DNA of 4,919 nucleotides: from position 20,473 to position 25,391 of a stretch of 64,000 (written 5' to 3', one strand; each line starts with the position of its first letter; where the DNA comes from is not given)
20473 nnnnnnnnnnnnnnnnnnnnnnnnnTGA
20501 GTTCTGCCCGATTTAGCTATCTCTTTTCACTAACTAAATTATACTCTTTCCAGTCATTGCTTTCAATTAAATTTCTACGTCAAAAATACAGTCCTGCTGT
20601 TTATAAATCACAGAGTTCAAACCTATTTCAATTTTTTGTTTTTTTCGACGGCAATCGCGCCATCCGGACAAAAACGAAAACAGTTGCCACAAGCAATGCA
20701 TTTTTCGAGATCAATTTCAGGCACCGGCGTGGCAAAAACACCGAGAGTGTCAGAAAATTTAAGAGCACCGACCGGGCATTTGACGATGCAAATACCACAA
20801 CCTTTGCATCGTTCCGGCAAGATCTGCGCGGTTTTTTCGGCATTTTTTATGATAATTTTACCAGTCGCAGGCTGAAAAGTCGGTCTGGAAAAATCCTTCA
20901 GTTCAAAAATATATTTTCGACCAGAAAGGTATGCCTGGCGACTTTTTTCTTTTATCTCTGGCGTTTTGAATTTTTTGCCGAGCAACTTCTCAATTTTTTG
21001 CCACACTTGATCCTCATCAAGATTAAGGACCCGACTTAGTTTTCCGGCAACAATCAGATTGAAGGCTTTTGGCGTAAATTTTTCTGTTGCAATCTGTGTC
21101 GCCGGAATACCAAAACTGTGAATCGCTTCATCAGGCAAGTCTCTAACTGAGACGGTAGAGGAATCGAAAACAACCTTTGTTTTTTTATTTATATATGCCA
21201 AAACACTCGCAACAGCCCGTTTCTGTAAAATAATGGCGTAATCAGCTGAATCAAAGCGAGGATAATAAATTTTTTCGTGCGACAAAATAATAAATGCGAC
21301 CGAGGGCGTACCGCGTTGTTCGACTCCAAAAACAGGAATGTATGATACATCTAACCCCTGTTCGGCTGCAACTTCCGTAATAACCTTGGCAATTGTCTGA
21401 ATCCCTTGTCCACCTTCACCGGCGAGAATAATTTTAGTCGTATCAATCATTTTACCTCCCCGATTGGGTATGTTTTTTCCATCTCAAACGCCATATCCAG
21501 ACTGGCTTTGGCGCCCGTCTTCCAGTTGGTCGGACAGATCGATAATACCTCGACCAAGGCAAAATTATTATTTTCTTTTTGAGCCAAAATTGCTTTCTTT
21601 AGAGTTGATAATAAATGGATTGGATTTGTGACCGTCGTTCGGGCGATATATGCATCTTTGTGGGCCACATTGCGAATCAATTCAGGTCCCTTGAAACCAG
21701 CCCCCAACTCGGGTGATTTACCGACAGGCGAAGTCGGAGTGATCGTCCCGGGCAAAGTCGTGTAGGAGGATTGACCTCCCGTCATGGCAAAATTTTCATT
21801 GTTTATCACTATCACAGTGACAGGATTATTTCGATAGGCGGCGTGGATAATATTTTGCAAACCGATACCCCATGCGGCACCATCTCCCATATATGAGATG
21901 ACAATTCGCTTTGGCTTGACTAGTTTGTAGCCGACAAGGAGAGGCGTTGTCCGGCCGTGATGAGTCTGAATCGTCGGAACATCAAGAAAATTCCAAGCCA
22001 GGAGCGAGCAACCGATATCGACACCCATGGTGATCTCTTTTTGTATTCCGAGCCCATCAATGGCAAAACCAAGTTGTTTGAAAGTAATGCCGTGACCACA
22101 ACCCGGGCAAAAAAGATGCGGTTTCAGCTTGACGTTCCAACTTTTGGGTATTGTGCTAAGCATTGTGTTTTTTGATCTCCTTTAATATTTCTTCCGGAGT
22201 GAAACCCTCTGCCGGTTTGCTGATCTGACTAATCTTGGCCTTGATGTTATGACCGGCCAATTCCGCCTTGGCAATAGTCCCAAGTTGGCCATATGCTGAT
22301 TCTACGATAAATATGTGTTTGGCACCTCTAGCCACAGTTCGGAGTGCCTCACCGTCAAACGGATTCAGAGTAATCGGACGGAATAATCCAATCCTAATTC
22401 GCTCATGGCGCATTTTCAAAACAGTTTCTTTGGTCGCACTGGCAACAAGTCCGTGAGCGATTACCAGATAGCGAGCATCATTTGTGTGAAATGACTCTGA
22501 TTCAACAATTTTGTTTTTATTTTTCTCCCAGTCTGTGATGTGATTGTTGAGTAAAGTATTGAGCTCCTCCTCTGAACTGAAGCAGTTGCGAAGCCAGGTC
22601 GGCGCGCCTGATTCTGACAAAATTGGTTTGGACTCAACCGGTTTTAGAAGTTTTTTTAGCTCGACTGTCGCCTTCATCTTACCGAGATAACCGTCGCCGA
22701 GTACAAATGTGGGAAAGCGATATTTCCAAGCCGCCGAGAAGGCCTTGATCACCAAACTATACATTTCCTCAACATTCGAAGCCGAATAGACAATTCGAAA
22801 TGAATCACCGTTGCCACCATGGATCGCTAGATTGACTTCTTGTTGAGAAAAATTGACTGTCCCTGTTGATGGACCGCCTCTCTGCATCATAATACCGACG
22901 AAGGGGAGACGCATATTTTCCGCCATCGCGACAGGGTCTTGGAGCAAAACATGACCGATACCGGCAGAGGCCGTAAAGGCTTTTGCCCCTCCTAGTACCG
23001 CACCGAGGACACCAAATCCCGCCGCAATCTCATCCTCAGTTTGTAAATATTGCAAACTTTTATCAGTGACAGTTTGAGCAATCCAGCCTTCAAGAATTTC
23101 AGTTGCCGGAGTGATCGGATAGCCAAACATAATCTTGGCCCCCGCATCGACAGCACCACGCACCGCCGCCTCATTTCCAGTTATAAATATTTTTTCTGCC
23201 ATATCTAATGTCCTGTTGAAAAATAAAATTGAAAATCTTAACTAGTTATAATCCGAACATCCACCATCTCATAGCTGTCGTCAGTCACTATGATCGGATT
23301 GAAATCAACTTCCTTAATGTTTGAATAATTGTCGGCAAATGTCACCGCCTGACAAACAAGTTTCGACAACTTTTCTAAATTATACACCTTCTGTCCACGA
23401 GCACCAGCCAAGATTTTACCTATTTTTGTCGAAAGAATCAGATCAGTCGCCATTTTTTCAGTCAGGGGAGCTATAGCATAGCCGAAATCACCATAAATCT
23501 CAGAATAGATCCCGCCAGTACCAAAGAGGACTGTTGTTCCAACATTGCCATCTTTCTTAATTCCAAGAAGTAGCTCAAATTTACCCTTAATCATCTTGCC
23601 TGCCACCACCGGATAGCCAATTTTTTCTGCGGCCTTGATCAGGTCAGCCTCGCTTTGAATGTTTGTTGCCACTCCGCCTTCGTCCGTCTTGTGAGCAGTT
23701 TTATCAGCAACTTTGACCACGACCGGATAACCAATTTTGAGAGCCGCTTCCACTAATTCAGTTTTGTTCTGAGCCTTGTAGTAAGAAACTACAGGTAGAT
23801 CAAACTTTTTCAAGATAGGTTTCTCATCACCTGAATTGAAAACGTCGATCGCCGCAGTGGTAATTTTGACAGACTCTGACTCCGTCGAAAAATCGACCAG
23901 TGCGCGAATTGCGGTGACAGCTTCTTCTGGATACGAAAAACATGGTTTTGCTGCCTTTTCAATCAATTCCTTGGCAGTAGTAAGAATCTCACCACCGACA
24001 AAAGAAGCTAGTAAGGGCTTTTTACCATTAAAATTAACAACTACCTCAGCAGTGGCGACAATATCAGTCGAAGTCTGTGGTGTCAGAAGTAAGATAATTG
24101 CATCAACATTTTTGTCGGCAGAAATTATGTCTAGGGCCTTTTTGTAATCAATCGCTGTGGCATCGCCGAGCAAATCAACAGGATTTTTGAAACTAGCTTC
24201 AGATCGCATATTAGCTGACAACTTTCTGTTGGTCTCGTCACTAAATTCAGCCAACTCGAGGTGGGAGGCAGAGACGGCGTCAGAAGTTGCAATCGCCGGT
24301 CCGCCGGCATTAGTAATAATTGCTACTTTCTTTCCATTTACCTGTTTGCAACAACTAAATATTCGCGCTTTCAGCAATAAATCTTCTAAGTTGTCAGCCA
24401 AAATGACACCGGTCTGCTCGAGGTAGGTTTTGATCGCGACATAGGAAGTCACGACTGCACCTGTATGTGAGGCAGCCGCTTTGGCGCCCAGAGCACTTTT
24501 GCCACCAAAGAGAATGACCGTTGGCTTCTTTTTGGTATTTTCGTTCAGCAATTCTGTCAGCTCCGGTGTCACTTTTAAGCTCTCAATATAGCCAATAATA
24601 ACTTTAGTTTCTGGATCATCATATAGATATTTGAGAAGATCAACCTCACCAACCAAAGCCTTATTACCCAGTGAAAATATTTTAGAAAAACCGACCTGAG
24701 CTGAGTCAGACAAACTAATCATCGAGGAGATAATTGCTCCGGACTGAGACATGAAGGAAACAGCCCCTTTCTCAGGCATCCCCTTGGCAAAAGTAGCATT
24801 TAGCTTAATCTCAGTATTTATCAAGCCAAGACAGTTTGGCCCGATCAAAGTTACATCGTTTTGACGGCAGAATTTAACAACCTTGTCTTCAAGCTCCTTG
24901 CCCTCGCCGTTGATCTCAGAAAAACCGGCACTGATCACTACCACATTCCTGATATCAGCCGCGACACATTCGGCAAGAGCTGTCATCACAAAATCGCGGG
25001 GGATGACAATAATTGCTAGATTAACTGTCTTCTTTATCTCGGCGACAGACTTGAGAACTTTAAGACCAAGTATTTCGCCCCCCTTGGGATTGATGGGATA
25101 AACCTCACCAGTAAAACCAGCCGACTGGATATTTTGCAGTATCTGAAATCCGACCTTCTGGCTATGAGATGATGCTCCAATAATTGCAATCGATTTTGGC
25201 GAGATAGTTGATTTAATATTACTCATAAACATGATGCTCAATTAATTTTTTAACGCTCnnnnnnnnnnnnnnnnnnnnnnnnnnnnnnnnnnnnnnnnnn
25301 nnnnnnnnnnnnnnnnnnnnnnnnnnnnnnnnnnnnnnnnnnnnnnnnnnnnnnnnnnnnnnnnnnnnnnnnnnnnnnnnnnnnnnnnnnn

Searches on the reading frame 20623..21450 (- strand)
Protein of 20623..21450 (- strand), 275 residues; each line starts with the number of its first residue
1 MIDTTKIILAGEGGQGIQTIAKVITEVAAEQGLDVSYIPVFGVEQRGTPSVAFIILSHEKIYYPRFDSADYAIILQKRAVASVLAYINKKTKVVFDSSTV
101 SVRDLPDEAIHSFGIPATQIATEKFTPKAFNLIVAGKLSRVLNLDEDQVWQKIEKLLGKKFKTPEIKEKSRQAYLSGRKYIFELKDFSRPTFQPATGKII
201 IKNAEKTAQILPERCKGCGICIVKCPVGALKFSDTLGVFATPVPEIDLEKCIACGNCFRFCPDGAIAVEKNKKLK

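Call 73: search_protein_families(library=pfam, proteins=[window:20623-21450:-], max_evalue=0.0001)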
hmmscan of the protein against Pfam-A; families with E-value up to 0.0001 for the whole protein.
window:20623-21450:- (275 aa): 13 families
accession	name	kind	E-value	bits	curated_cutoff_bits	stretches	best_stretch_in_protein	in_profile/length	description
PF01558.24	POR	-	1.2e-30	107.4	27.4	1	13-178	1-172/173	Pyruvate ferredoxin/flavodoxin oxidoreductase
PF00037.32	Fer4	-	1.5e-14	53.5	21.1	2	244-266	1-23/24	4Fe-4S binding domain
PF12837.12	Fer4_6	-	1.1e-12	47.6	25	2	243-266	1-24/24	4Fe-4S binding domain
PF12838.12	Fer4_7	-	1.6e-10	41.7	27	1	214-265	1-52/52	4Fe-4S dicluster domain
PF14697.11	Fer4_21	-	2.8e-10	40.6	35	0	199-230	25-57/59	4Fe-4S dicluster domain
PF13237.11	Fer4_10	-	7.8e-10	39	25.5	1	245-269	3-29/53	4Fe-4S dicluster domain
PF12797.12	Fer4_2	-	6.5e-09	35.6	24.5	1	243-262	2-21/22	4Fe-4S binding domain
PF25160.1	LdpA_Fe-S-bd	-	7.9e-09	35.6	27.6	0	204-231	17-44/49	LdpA Fe-S cluster-binding domain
PF13187.11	Fer4_9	-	4.6e-08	33.4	27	1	214-266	1-52/52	4Fe-4S dicluster domain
PF12800.12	Fer4_4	-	1e-06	29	24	0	212-228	1-17/17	4Fe-4S binding domain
PF13484.11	Fer4_16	-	3.3e-06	28.2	30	0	214-231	1-18/66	4Fe-4S double cluster binding domain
PF13183.11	Fer4_8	-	3.3e-06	28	27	0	206-228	43-67/68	4Fe-4S dicluster domain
PF13534.11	Fer4_17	-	8.4e-05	23.5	22.2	0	248-264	43-59/61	4Fe-4S dicluster domain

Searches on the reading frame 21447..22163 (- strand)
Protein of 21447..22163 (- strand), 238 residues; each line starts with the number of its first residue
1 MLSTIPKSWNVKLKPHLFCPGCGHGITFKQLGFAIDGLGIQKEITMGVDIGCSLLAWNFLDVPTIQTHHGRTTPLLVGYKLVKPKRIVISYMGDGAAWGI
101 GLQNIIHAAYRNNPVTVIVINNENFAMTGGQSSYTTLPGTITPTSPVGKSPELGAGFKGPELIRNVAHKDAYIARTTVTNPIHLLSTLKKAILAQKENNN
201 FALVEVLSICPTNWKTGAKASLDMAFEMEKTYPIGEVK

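Call 73: search_protein_families(library=pfam, proteins=[window:21447-22163:-], max_evalue=0.0001)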
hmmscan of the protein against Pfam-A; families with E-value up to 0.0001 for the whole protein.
window:21447-22163:- (238 aa): 1 family
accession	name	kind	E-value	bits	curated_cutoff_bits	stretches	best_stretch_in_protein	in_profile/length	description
PF02775.26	TPP_enzyme_C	-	6.1e-21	75.2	21.9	1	50-206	2-151/151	Thiamine pyrophosphate enzyme, C-terminal TPP binding domain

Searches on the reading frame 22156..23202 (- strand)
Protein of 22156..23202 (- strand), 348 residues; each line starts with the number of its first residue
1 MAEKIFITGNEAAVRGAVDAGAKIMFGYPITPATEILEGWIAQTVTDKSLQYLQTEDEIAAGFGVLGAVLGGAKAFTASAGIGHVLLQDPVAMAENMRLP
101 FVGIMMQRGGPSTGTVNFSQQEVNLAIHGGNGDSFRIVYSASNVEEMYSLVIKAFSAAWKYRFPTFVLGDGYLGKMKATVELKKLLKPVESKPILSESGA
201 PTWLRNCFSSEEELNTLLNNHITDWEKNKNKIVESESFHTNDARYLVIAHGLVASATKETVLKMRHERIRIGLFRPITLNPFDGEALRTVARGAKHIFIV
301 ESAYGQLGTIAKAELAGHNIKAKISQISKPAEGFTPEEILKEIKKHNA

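Call 73: search_protein_families(library=pfam, proteins=[window:22156-23202:-], max_evalue=0.0001)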
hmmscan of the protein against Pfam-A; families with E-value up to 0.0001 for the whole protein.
window:22156-23202:- (348 aa): 2 families
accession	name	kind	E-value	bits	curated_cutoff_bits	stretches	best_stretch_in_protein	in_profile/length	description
PF01855.24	POR_N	-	3.3e-38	132.2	27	1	16-185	2-170/231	Pyruvate flavodoxin/ferredoxin oxidoreductase, thiamine diP-bdg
PF17147.9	PFOR_II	-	3.4e-11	43.8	27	1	243-318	1-81/102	Pyruvate:ferredoxin oxidoreductase core domain II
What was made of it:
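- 20623..23202 (-): Three 2-oxoacid:ferredoxin oxidoreductase subunits (POR_N, TPP_enzyme_C, and POR gamma with Fer4), overlapping or 35 nt apart. Pfam hits (call 73).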

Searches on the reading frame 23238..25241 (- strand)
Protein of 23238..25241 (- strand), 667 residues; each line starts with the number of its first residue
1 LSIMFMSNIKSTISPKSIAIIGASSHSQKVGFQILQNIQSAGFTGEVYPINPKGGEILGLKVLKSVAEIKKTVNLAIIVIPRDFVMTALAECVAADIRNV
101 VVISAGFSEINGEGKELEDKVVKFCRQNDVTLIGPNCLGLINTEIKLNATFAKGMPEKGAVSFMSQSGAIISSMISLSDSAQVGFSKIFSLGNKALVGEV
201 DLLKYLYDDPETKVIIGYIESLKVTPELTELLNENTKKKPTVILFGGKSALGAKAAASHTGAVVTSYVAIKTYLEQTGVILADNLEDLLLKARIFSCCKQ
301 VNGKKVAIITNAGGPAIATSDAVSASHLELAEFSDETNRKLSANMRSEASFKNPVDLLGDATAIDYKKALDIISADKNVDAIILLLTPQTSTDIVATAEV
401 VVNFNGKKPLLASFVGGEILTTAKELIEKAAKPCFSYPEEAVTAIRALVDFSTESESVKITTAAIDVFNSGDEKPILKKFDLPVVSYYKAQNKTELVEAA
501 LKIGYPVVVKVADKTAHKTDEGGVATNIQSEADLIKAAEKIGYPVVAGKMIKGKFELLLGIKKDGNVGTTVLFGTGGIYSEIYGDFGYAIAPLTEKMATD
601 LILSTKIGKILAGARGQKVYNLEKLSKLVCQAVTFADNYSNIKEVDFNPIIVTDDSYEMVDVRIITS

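Call 73: search_protein_families(library=pfam, proteins=[window:23238-25241:-], max_evalue=0.0001)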
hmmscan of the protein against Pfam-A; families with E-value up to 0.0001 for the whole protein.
window:23238-25241:- (667 aa): 5 families
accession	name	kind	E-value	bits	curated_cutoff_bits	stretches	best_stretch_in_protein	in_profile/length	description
PF13549.11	ATP-grasp_5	-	3.1e-43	148.1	27.6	1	468-665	10-220/221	ATP-grasp domain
PF13607.11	Succ_CoA_lig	-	1.1e-38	132.5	27.4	1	158-293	1-136/138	Succinyl-CoA ligase like flavodoxin domain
PF13380.12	CoA_binding_2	-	1.7e-23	83.7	22.8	1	16-142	1-115/116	CoA binding domain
PF02629.25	CoA_binding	-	1.7e-15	58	22.3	1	15-106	3-97/97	CoA binding domain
PF19045.5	Ligase_CoA_2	-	5.1e-06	27.1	23.7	1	306-444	1-146/162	Ligase-CoA domain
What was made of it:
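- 23238..25241 (-): ADP-forming acetyl-CoA synthetase (acd), starting 17 nt after the paralog's stop. Pfam hits to CoA_binding, Succ_CoA_lig and ATP-grasp_5 (call 73).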
